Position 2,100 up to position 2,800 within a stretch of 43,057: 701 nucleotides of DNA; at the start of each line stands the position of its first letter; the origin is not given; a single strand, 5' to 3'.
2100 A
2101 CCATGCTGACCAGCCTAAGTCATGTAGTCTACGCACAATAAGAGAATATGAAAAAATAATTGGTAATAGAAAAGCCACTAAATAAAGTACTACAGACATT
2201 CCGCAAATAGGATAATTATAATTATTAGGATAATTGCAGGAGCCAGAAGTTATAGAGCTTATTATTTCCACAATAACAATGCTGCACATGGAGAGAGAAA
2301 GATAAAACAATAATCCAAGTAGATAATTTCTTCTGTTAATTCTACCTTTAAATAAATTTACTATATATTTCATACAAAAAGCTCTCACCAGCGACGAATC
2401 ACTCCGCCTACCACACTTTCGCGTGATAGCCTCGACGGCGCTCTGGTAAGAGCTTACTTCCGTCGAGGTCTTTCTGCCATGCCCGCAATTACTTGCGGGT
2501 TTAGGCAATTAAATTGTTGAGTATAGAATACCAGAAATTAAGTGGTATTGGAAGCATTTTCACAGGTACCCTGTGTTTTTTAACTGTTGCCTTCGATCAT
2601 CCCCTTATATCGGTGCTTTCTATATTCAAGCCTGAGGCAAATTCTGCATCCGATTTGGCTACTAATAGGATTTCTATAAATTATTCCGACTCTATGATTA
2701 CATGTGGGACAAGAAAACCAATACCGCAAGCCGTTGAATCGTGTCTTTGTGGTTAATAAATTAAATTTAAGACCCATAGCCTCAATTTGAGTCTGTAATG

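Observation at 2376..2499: GC-rich multi-hairpin RNA leader with GNRA loops and mutually exclusive helices directly upstream of a DUF805 gene (candidate novel riboswitch or attenuator)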

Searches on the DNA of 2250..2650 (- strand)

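Call 47: search_rna_families(source=window, start=2250, end=2650, threshold=evalue, max_evalue=10)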
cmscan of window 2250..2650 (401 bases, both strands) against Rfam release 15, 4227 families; matches with E-value up to 10: 4.
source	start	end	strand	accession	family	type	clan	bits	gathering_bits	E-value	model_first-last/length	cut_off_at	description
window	2393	2507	-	RF03000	LOOT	Gene; sRNA;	-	81.7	46.4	4.7e-16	1-121/121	no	LOOT RNA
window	2288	2459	+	RF01470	rli38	Gene; sRNA;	-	22.1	49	0.83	1-150/150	no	Listeria sRNA rli38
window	2279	2368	+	RF01443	S_pombe_snR91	Gene; snRNA; snoRNA; HACA-box;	-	19.4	50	0.45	1-144/144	no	small nucleolar RNA snR91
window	2582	2640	+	RF01244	snR4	Gene; snRNA; snoRNA; CD-box;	-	15.4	37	1.3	1-187/187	no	Small nucleolar RNA snR4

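Call 55: build_rna_model(alignment_id=A1, structure=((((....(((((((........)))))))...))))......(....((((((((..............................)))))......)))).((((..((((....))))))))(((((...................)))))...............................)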
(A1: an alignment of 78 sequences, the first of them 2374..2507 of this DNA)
Model R1 built from alignment A1 (78 sequences, 184 columns); structure: as given.
model positions 140; base pairs 33; branch points 3; effective number of sequences 5.77; information 0.59 bits per position. Calibrated on 0.2 Mb of random sequence (short: E-values are rough).
structure used (alignment columns):
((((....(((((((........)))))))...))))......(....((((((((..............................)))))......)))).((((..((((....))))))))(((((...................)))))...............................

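Call 56: search_with_rna_model(model_id=R1, sources=[window, L001, L002, L003, L004, L005, L006, L007, L008, L009, L010, L011, L012, L013, L014, L015, L016, L017, L018, L019, L020, L021, L022, L023, L024, L025, L026, L027, L028, L029, L030, L031, L032, L033, L034, L035, L036, L037, L038, L039, L040, L041, L042, L043, L044, L045, L046, L047, L048, L049, L050, L051, L052, L053, L054, L055, L056, L057, L058, L059, L060, L061, L062, L063, L064, L065, L066, L067, L068, L069, L070, L071, L072, L073, L074, L075, L076, L077, L078, L079, L080, L081, L082, L083, L084, L085], max_evalue=0.01, make_alignment=true)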
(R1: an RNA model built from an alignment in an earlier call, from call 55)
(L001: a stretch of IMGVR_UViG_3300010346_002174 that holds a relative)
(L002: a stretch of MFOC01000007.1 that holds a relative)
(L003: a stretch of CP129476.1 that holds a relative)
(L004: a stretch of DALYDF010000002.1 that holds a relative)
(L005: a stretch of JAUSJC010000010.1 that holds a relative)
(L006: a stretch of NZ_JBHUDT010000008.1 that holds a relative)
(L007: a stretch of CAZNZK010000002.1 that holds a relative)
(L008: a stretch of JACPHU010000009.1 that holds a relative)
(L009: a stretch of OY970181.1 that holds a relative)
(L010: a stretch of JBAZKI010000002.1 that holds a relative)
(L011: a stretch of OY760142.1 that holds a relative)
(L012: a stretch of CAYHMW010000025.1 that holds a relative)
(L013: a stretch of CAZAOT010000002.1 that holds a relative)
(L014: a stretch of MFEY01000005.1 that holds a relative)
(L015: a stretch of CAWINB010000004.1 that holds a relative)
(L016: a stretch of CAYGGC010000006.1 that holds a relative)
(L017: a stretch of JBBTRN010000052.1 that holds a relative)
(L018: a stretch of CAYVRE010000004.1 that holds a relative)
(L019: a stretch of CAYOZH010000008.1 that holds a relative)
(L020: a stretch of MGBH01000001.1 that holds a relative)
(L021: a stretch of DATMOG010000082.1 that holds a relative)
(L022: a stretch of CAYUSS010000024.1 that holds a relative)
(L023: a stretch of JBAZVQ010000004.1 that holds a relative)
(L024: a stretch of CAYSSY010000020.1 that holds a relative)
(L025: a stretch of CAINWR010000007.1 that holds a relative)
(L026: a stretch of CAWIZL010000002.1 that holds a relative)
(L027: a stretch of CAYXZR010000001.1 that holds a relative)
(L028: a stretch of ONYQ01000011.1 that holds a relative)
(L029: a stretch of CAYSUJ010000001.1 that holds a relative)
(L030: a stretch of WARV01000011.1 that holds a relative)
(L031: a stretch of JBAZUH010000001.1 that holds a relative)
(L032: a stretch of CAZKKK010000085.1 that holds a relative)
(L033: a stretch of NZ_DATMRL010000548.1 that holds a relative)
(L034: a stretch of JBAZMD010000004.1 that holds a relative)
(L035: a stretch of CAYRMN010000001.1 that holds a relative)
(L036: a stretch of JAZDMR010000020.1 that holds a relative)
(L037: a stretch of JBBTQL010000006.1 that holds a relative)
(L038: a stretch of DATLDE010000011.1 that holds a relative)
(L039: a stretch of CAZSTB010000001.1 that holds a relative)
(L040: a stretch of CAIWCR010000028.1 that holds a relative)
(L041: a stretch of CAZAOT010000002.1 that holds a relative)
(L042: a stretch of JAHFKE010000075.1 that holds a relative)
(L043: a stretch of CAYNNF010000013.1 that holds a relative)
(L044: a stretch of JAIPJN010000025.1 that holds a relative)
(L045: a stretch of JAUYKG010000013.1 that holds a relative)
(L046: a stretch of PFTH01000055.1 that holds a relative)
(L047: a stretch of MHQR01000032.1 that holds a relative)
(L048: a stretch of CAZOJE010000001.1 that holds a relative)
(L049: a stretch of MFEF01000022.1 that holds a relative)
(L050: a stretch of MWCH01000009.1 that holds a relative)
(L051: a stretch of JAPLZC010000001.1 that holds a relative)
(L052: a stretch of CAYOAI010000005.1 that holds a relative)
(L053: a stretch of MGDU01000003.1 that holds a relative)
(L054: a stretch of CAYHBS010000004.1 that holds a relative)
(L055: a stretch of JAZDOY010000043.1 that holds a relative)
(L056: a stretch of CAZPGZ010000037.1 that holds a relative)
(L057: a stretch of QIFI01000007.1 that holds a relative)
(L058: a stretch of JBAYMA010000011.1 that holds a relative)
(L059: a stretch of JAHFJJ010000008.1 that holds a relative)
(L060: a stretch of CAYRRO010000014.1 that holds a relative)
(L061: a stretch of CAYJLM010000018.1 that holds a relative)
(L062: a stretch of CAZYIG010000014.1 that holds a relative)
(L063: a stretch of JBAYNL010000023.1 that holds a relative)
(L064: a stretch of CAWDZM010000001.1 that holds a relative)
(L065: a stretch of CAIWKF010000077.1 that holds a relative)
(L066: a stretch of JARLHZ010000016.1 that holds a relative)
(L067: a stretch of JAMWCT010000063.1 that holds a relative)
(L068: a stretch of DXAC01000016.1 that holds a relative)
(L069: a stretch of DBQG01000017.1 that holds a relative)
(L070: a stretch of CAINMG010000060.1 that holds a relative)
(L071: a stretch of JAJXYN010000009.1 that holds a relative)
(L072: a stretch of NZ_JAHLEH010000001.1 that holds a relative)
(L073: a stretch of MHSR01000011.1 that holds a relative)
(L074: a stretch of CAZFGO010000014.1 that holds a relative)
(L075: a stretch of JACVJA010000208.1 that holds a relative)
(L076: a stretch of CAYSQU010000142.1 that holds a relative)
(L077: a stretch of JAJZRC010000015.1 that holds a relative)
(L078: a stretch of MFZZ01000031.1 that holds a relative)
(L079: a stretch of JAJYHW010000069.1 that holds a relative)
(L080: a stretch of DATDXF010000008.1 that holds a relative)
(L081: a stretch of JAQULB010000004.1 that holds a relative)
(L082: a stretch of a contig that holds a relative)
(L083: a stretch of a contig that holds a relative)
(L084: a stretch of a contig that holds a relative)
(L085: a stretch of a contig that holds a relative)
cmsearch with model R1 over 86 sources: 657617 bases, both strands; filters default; matches with E-value up to 0.01: 87.
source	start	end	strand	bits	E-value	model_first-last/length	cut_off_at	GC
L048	3645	3787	+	128.3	1.4e-33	1-140/140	no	0.47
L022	2057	2199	-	124.8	1.3e-32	1-140/140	no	0.5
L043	1056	1195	-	122.4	6e-32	1-140/140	no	0.55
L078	2054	2190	-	122.3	6.6e-32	1-140/140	no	0.49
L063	6087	6230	-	120.9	1.6e-31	1-140/140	no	0.49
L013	5112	5257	+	120.5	2.1e-31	1-140/140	no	0.47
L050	1915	2058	-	119.6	3.7e-31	1-140/140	no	0.49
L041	795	937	-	119.3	4.5e-31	1-140/140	no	0.47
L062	4255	4396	+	118.5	7.7e-31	1-140/140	no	0.56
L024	47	190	-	115.5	5.5e-30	1-140/140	no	0.51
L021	3617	3753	+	113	2.7e-29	1-140/140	no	0.47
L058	652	786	-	112.8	3e-29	1-140/140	no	0.44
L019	4989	5133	+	112.3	4.1e-29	1-140/140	no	0.54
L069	6649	6790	-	111.9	5.3e-29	1-140/140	no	0.54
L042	5231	5365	-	111.8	5.6e-29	1-140/140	no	0.53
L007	2433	2570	-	109.7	2.3e-28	1-140/140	no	0.54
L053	3861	4006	+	109.6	2.4e-28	1-140/140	no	0.56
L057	4809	4946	+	109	3.6e-28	1-140/140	no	0.51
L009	742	878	+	108.9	3.8e-28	1-140/140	no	0.55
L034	3218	3362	-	108.3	5.4e-28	1-140/140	no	0.49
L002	7641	7775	+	107.9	6.9e-28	1-140/140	no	0.55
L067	2792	2933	-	106.4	1.8e-27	1-140/140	no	0.51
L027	5864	6000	-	105.7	3e-27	1-140/140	no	0.52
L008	6438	6574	-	105.6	3.1e-27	1-140/140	no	0.53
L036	4249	4385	-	105.3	3.7e-27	1-140/140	no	0.5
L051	5718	5863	-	105.3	3.9e-27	1-140/140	no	0.42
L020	4996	5136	+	105.2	4.2e-27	1-140/140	no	0.52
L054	5611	5751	-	104.8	5.4e-27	1-140/140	no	0.53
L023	851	984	+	104.6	6.1e-27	1-140/140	no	0.48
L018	3259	3403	+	104.5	6.5e-27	1-140/140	no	0.49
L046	268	401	+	103.8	9.9e-27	1-140/140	no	0.49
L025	6994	7134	+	102.9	1.8e-26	1-140/140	no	0.42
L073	5873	6016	+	102.9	1.8e-26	1-140/140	no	0.53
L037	6752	6896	-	102.8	1.9e-26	1-140/140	no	0.46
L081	200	335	+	102.8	2e-26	1-140/140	no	0.52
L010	3281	3423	+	102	3.3e-26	1-140/140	no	0.5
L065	6672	6810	-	101.1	5.6e-26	1-140/140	no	0.44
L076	712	850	-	100.7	7.4e-26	1-140/140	no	0.52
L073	4604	4744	+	100.2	1e-25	1-140/140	no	0.56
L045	7423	7564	-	99.6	1.5e-25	1-140/140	no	0.59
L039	2964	3109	+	99.4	1.7e-25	1-140/140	no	0.53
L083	5952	6092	-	98.5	3.1e-25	1-140/140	no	0.5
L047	7135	7276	-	97.8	4.9e-25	1-140/140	no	0.57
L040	809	953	-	97.5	6e-25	1-140/140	no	0.47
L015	3541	3675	+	97.4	6.1e-25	1-140/140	no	0.53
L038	223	360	+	97.1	7.4e-25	1-140/140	no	0.49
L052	2165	2306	-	96.8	8.9e-25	1-140/140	no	0.47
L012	5427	5561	+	95.9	1.6e-24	1-140/140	no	0.5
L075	1349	1496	+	95.8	1.7e-24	1-140/140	no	0.5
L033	1318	1457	+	95.5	2.2e-24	1-140/140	no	0.49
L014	1847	1991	+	95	3e-24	1-140/140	no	0.52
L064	3603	3739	+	94.9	3e-24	1-140/140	no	0.51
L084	82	224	-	94.9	3.1e-24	1-140/140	no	0.48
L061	714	854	-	94.9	3.1e-24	1-140/140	no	0.5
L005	838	986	+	94.4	4.2e-24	1-140/140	no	0.53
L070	4170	4312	+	93.5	7.5e-24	1-140/140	no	0.49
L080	1919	2055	-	93.5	7.5e-24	1-140/140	no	0.49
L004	7746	7887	-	93.1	1e-23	1-140/140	no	0.51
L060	1259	1398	-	92.9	1.1e-23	1-140/140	no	0.47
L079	2827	2961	+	92.5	1.5e-23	1-140/140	no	0.54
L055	6380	6517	+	88.4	2.1e-22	1-140/140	no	0.46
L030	772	920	+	86.5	7e-22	1-140/140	no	0.55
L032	2118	2263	+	86.4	7.7e-22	1-140/140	no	0.5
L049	7426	7557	+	84.9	2e-21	1-140/140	no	0.55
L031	859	988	+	81.6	1.6e-20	1-140/140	no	0.42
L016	3041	3186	+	78.2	1.4e-19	1-140/140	no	0.48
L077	3344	3502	-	76.8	3.8e-19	1-140/140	no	0.5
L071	5219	5381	+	75.9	6.6e-19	1-140/140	no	0.39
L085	4160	4319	+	74.7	1.4e-18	1-140/140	no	0.42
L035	4294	4446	-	73.9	2.4e-18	1-140/140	no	0.57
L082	114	243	-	71.4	1.2e-17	1-140/140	no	0.54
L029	1435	1555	+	69.8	3.3e-17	1-140/140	no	0.55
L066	2712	2845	-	69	5.6e-17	1-140/140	no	0.51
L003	85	242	-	67.6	1.4e-16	1-140/140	no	0.59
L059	6725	6858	+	66.6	2.6e-16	1-140/140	no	0.55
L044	3363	3527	-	64.4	1.1e-15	1-140/140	no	0.35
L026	726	861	-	62.4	4.1e-15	1-140/140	no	0.52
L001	4386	4545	+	55.4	3.5e-13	1-140/140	no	0.43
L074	5267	5381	+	43.5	7.7e-10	1-140/140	no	0.4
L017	5182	5329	+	42.8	1.2e-09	1-140/140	no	0.38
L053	2684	2832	+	36.7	6.1e-08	1-140/140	no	0.45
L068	1071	1144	-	32.1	1.2e-06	1-140/140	no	0.61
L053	888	1054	+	31.7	1.6e-06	1-140/140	no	0.44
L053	1786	1952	+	31.7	1.6e-06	1-140/140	no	0.44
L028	1827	1948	-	22.8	0.00048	1-140/140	no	0.53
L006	4326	4452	+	21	0.0015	1-140/140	no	0.43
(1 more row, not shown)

Alignment A3: 87 matches aligned to the model, 328 columns, each read 5' to 3' on its own strand. Consensus structure (alignment columns), stored with it:
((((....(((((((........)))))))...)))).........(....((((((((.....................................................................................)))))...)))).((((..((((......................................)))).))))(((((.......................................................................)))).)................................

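Call 57: search_with_rna_model(model_id=R1, sources=[window, L001, L002, L003, L004, L005, L007, L008, L009, L010, L012, L013, L014, L015, L016, L018, L019, L020, L021, L022, L023, L024, L025, L026, L027, L029, L030, L031, L032, L033, L034, L035, L036, L037, L038, L039, L040, L041, L042, L043, L044, L045, L046, L047, L048, L049, L050, L051, L052, L053, L054, L055, L057, L058, L059, L060, L061, L062, L063, L064, L065, L066, L067, L069, L070, L071, L073, L075, L076, L077, L078, L079, L080, L081, L082, L083, L084, L085], max_evalue=1e-14, make_alignment=true)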
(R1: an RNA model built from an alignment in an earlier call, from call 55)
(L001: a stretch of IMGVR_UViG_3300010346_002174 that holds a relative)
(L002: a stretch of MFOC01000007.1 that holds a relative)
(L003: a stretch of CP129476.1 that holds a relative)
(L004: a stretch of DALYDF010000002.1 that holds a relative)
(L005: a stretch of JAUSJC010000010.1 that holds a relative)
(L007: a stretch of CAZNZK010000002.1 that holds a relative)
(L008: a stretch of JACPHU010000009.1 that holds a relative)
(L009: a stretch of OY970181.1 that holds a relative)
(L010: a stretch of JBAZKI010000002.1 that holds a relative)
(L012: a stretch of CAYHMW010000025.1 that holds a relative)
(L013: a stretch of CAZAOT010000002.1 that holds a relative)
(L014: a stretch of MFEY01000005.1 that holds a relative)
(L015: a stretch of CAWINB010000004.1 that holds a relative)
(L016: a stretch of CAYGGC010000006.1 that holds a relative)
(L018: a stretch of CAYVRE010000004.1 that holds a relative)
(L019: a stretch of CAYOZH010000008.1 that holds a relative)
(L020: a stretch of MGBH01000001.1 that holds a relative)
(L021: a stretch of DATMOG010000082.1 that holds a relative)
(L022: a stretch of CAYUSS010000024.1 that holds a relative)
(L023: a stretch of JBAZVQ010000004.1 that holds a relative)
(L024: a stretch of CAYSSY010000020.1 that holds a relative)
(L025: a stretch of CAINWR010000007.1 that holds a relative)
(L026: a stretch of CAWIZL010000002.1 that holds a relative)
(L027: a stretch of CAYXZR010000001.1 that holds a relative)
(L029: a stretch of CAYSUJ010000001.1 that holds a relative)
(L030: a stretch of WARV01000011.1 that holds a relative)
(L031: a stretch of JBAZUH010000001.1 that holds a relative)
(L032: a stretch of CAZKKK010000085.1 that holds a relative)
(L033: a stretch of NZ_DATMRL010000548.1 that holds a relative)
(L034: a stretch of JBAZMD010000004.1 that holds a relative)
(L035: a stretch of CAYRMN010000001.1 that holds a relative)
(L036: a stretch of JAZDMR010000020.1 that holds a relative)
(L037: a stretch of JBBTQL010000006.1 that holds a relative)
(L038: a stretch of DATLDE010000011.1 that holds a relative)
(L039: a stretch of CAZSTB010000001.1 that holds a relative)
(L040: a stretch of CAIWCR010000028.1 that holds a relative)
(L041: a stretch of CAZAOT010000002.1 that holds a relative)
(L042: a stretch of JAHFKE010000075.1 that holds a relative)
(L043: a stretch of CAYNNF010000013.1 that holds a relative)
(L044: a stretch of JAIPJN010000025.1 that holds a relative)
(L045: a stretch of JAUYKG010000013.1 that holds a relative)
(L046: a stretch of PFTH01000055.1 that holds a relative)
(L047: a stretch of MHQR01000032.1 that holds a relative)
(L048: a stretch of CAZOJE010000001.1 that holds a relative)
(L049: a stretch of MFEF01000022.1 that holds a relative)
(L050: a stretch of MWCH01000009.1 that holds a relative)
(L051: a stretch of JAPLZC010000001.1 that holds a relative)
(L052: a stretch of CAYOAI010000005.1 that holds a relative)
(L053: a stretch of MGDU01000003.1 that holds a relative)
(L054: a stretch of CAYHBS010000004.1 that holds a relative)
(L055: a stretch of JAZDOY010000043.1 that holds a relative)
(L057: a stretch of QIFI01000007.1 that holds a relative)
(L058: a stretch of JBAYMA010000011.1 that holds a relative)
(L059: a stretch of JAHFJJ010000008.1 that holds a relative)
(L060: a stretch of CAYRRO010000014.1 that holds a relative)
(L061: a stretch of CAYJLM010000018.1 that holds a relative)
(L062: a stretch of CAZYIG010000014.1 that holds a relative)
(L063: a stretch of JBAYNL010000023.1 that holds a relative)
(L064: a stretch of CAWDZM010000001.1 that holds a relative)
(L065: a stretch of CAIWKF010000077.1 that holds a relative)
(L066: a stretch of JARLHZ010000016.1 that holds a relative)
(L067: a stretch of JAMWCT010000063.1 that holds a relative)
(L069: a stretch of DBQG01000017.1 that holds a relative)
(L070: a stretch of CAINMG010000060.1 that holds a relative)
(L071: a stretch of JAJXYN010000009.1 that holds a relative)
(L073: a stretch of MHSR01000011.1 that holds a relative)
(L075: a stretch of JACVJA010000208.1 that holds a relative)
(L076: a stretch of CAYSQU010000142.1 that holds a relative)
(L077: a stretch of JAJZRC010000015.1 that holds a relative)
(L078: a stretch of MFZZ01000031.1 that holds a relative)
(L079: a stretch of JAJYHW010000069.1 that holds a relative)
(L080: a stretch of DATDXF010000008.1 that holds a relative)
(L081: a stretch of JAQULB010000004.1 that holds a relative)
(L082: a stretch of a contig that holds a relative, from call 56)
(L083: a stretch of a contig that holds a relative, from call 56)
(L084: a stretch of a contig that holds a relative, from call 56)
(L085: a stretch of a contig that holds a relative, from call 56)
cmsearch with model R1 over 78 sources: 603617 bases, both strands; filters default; matches with E-value up to 1e-14: 78.
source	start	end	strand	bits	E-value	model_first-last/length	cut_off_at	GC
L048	3645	3787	+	128.3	1.3e-33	1-140/140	no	0.47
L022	2057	2199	-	124.8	1.2e-32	1-140/140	no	0.5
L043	1056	1195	-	122.4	5.6e-32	1-140/140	no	0.55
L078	2054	2190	-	122.3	6.1e-32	1-140/140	no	0.49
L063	6087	6230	-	120.9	1.5e-31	1-140/140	no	0.49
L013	5112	5257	+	120.5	1.9e-31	1-140/140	no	0.47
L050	1915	2058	-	119.6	3.4e-31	1-140/140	no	0.49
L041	795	937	-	119.3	4.2e-31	1-140/140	no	0.47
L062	4255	4396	+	118.5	7.1e-31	1-140/140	no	0.56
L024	47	190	-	115.5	5e-30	1-140/140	no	0.51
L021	3617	3753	+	113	2.5e-29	1-140/140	no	0.47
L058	652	786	-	112.8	2.8e-29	1-140/140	no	0.44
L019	4989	5133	+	112.3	3.8e-29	1-140/140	no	0.54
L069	6649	6790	-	111.9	4.9e-29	1-140/140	no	0.54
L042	5231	5365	-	111.8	5.2e-29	1-140/140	no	0.53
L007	2433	2570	-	109.7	2.1e-28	1-140/140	no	0.54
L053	3861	4006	+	109.6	2.2e-28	1-140/140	no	0.56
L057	4809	4946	+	109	3.3e-28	1-140/140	no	0.51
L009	742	878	+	108.9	3.4e-28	1-140/140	no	0.55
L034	3218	3362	-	108.3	4.9e-28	1-140/140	no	0.49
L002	7641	7775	+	107.9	6.4e-28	1-140/140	no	0.55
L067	2792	2933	-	106.4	1.7e-27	1-140/140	no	0.51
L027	5864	6000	-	105.7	2.7e-27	1-140/140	no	0.52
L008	6438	6574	-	105.6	2.8e-27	1-140/140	no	0.53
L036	4249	4385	-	105.3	3.4e-27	1-140/140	no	0.5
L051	5718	5863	-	105.3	3.5e-27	1-140/140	no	0.42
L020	4996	5136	+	105.2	3.8e-27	1-140/140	no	0.52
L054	5611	5751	-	104.8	4.9e-27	1-140/140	no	0.53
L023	851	984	+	104.6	5.6e-27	1-140/140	no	0.48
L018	3259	3403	+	104.5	5.9e-27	1-140/140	no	0.49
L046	268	401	+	103.8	9e-27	1-140/140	no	0.49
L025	6994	7134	+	102.9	1.6e-26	1-140/140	no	0.42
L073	5873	6016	+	102.9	1.6e-26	1-140/140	no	0.53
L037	6752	6896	-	102.8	1.7e-26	1-140/140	no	0.46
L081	200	335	+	102.8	1.8e-26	1-140/140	no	0.52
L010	3281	3423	+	102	3e-26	1-140/140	no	0.5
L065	6672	6810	-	101.1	5.2e-26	1-140/140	no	0.44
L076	712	850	-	100.7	6.8e-26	1-140/140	no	0.52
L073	4604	4744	+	100.2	9.2e-26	1-140/140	no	0.56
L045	7423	7564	-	99.6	1.4e-25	1-140/140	no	0.59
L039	2964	3109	+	99.4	1.6e-25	1-140/140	no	0.53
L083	5952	6092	-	98.5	2.8e-25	1-140/140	no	0.5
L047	7135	7276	-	97.8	4.5e-25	1-140/140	no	0.57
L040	809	953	-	97.5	5.5e-25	1-140/140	no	0.47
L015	3541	3675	+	97.4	5.6e-25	1-140/140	no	0.53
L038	223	360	+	97.1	6.8e-25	1-140/140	no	0.49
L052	2165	2306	-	96.8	8.2e-25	1-140/140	no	0.47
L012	5427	5561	+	95.9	1.5e-24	1-140/140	no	0.5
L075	1349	1496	+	95.8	1.6e-24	1-140/140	no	0.5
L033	1318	1457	+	95.5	2e-24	1-140/140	no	0.49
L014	1847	1991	+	95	2.8e-24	1-140/140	no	0.52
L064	3603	3739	+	94.9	2.8e-24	1-140/140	no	0.51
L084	82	224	-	94.9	2.8e-24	1-140/140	no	0.48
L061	714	854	-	94.9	2.9e-24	1-140/140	no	0.5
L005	838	986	+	94.4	3.8e-24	1-140/140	no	0.53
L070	4170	4312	+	93.5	6.9e-24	1-140/140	no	0.49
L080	1919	2055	-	93.5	6.9e-24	1-140/140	no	0.49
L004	7746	7887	-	93.1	9.3e-24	1-140/140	no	0.51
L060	1259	1398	-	92.9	1e-23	1-140/140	no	0.47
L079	2827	2961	+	92.5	1.3e-23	1-140/140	no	0.54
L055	6380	6517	+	88.4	1.9e-22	1-140/140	no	0.46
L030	772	920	+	86.5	6.4e-22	1-140/140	no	0.55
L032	2118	2263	+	86.4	7.1e-22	1-140/140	no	0.5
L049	7426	7557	+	84.9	1.8e-21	1-140/140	no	0.55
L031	859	988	+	81.6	1.5e-20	1-140/140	no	0.42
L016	3041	3186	+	78.2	1.3e-19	1-140/140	no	0.48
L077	3344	3502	-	76.8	3.5e-19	1-140/140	no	0.5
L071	5219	5381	+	75.9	6.1e-19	1-140/140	no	0.39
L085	4160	4319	+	74.7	1.3e-18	1-140/140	no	0.42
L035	4294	4446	-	73.9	2.2e-18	1-140/140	no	0.57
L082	114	243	-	71.4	1.1e-17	1-140/140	no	0.54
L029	1435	1555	+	69.8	3e-17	1-140/140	no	0.55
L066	2712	2845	-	69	5.2e-17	1-140/140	no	0.51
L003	85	242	-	67.6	1.3e-16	1-140/140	no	0.59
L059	6725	6858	+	66.6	2.4e-16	1-140/140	no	0.55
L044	3363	3527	-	64.4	1e-15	1-140/140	no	0.35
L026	726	861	-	62.4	3.7e-15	1-140/140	no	0.52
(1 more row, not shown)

Alignment A4: 78 matches aligned to the model, 232 columns, each read 5' to 3' on its own strand. Consensus structure (alignment columns), stored with it:
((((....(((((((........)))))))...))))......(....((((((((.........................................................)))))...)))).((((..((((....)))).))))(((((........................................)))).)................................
